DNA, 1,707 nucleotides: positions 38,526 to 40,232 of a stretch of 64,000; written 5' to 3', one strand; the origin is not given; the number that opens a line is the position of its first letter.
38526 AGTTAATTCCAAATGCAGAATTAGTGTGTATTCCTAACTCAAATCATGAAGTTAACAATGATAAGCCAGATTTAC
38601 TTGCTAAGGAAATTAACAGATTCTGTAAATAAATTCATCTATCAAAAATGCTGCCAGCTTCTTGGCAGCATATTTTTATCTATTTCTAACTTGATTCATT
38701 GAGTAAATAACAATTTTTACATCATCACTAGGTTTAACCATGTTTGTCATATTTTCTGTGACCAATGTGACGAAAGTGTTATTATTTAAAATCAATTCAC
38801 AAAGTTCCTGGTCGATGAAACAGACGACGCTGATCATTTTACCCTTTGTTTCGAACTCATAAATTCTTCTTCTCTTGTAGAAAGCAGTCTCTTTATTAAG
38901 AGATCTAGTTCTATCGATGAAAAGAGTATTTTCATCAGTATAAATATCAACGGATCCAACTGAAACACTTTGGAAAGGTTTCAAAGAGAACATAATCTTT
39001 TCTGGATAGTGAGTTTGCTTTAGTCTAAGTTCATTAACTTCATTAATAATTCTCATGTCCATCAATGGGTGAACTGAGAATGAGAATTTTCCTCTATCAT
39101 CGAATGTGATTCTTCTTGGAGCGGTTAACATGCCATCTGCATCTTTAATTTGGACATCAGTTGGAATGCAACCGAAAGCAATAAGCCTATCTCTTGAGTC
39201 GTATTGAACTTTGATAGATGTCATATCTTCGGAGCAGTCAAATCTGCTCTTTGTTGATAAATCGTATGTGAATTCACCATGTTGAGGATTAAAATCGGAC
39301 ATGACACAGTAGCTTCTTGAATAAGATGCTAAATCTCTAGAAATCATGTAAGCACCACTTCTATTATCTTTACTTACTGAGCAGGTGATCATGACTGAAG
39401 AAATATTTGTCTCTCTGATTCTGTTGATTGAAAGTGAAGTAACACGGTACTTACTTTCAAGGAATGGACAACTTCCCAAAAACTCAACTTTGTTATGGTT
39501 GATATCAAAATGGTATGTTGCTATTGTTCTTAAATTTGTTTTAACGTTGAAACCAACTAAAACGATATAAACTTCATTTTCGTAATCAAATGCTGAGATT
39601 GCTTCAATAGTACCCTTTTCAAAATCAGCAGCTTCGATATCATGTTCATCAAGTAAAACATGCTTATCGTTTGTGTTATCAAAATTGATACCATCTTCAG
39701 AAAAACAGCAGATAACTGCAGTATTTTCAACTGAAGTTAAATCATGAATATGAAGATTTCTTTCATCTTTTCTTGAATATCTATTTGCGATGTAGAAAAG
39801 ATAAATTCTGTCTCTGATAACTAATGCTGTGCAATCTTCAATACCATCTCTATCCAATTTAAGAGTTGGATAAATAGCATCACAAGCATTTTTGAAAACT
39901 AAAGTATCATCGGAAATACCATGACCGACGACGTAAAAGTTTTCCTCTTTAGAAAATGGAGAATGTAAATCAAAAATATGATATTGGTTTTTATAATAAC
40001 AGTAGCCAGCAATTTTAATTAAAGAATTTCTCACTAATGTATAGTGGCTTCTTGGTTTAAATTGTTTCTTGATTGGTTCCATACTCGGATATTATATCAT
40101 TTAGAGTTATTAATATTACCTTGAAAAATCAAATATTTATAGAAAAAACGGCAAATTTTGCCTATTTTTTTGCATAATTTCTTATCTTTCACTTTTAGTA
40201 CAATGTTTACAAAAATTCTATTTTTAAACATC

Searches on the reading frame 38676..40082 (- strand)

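Call 69: search_protein_families(library=pfam, proteins=[window:38676-40082:-], max_evalue=0.01)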
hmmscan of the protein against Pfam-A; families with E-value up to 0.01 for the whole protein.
window:38676-40082:- (468 aa): 1 family
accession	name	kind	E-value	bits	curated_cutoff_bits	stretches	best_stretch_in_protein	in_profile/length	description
PF00251.26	Glyco_hydro_32N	-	3e-12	47.1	22.1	1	25-330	13-299/307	Glycosyl hydrolases family 32 N-terminal domain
